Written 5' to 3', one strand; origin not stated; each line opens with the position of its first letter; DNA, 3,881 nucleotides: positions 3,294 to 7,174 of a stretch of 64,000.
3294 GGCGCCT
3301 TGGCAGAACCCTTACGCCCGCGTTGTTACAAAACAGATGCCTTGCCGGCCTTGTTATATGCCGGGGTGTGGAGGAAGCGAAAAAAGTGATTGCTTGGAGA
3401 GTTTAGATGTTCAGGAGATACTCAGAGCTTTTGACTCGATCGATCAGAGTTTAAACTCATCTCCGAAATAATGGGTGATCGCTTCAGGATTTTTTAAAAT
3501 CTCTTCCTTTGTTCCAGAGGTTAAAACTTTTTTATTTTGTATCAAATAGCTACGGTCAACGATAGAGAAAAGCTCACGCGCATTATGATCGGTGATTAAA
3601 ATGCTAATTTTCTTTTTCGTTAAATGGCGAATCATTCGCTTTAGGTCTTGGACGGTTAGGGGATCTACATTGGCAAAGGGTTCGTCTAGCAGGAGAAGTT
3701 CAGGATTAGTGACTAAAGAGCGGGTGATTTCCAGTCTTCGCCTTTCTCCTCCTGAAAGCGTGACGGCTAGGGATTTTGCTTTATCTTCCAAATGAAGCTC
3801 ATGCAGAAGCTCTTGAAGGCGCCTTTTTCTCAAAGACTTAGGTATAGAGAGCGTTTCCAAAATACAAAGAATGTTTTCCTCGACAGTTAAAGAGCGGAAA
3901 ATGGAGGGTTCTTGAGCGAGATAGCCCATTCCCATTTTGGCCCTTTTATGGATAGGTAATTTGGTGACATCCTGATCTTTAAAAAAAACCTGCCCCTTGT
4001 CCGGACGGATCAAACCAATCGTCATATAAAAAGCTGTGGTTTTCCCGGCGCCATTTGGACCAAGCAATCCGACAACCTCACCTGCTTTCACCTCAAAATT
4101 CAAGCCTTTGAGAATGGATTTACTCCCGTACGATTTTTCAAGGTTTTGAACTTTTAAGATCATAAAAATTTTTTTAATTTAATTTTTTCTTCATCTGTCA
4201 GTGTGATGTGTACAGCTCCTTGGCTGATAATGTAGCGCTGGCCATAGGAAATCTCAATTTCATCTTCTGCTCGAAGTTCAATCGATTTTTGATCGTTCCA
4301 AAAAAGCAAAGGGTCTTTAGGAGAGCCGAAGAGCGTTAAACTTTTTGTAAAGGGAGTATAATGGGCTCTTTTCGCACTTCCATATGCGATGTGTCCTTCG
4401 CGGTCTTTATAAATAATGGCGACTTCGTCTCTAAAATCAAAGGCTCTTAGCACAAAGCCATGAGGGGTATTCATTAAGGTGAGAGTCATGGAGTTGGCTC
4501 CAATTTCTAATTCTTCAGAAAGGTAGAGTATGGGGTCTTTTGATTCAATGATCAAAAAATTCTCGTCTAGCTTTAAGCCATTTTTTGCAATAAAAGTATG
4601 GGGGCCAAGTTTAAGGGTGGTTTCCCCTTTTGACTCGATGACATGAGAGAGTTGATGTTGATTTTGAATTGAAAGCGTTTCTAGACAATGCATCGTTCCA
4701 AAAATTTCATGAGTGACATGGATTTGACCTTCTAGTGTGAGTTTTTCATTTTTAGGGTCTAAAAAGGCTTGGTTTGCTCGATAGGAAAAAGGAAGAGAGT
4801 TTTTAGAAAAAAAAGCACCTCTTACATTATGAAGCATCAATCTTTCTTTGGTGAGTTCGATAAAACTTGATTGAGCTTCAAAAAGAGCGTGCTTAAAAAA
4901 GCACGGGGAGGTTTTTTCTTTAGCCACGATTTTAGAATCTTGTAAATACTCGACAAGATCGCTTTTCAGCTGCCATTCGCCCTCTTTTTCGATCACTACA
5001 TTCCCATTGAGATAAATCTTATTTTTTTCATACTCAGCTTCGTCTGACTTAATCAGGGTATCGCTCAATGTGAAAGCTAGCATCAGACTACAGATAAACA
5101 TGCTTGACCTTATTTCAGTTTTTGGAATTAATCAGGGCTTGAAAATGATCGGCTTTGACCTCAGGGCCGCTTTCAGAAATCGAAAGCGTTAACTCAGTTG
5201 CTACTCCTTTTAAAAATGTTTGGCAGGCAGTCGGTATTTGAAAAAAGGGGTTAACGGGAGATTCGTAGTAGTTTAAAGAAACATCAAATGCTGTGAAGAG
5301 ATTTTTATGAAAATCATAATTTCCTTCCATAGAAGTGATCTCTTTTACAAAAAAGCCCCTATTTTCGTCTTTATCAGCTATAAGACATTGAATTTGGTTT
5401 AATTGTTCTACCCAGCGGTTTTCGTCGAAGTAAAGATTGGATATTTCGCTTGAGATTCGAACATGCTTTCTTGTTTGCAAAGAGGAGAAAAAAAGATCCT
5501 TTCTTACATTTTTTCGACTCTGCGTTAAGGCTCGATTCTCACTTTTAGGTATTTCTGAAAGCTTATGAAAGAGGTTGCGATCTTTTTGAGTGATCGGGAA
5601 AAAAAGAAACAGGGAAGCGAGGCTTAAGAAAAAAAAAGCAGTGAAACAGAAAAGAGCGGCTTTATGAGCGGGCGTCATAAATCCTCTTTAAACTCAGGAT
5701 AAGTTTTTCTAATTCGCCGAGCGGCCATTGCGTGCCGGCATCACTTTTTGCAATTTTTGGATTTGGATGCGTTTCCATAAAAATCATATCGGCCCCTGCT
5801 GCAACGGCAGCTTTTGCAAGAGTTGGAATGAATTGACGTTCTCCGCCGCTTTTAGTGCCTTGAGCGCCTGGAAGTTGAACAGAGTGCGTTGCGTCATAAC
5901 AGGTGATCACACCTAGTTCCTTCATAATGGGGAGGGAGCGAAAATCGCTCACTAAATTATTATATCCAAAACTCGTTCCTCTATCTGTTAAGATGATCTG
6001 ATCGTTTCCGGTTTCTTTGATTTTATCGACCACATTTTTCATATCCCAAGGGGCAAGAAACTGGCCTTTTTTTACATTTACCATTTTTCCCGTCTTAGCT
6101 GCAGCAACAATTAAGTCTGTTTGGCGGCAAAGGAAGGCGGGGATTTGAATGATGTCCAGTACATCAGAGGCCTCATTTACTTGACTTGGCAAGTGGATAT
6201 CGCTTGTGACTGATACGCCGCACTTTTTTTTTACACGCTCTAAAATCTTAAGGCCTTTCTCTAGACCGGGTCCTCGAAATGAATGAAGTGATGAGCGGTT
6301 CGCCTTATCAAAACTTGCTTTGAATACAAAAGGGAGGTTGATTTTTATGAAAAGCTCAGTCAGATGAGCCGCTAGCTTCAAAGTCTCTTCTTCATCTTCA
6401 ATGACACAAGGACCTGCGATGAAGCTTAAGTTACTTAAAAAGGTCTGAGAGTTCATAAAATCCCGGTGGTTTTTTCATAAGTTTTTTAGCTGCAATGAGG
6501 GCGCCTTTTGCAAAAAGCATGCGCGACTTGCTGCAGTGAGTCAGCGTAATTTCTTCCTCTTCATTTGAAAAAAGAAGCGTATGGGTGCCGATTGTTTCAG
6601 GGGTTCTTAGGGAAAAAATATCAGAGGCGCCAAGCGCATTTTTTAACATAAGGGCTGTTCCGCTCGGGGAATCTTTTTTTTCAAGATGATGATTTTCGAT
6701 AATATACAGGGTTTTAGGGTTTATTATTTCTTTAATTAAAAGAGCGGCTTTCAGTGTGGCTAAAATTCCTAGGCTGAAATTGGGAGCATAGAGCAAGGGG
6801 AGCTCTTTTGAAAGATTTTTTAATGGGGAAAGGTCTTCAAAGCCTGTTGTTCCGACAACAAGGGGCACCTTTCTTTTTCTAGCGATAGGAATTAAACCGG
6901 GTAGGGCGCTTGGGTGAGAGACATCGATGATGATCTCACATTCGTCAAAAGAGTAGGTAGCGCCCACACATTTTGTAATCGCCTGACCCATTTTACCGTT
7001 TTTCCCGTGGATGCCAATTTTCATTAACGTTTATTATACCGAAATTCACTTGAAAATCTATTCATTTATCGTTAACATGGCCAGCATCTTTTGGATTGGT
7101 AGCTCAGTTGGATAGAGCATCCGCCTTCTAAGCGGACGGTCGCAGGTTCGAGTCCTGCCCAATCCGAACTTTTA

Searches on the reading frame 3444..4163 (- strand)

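Call 40: search_protein_families(library=pfam, proteins=[window:3444-4163:-])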
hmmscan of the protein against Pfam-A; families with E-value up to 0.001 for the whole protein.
window:3444-4163:- (239 aa): 2 families
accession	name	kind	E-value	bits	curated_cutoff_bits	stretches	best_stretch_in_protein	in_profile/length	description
PF00005.33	ABC_tran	-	1.5e-35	123.2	25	1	18-164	1-137/137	ABC transporter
PF13304.12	AAA_21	-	5.3e-05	23.9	27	0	112-194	213-299/304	AAA domain, putative AbiEii toxin, Type IV TA system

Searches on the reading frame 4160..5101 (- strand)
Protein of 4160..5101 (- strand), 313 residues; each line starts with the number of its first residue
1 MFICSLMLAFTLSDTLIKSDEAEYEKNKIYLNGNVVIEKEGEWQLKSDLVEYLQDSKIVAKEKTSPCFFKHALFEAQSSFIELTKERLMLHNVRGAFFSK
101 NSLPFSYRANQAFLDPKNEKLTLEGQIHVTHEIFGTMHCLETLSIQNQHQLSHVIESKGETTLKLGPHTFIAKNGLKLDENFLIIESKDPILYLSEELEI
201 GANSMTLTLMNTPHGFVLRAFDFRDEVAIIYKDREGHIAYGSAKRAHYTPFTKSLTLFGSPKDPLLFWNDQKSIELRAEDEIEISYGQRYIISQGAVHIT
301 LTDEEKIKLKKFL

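Call 40: search_protein_families(library=pfam, proteins=[window:4160-5101:-])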
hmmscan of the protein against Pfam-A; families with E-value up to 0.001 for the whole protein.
window:4160-5101:- (313 aa): 2 families
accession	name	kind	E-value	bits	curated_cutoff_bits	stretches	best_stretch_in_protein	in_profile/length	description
PF06835.18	LptC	-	2.4e-07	31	21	0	80-131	60-111/175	Lipopolysaccharide-assembly, LptC-related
PF03968.19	LptD_N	-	0.00012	22.7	20.4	0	17-129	2-93/113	LptA/(LptD N-terminal domain) LPS transport protein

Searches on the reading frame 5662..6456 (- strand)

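Call 40: search_protein_families(library=pfam, proteins=[window:5662-6456:-])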
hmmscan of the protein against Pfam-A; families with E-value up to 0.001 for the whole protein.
window:5662-6456:- (264 aa): 1 family
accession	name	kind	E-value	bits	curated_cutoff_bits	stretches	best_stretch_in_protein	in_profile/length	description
PF00793.26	DAHP_synth_1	-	8.4e-68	228.6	25.5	1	10-253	18-258/270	DAHP synthetase I family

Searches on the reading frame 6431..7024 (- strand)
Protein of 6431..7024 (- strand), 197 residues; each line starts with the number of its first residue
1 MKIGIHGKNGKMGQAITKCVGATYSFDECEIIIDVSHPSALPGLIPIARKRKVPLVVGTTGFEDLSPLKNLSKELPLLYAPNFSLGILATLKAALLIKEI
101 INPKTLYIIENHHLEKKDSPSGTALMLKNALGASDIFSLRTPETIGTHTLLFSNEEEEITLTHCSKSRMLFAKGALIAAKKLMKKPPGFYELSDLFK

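Call 40: search_protein_families(library=pfam, proteins=[window:6431-7024:-])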
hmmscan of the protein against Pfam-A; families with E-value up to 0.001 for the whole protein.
window:6431-7024:- (197 aa): 2 families
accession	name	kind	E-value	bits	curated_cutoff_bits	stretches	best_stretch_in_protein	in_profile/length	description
PF05173.19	DapB_C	-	1.7e-25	89.9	27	1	92-195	7-120/121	Dihydrodipicolinate reductase, C-terminus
PF01113.26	DapB_N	-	2.3e-17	63.7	25.6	1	26-83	65-124/124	Dihydrodipicolinate reductase, N-terminus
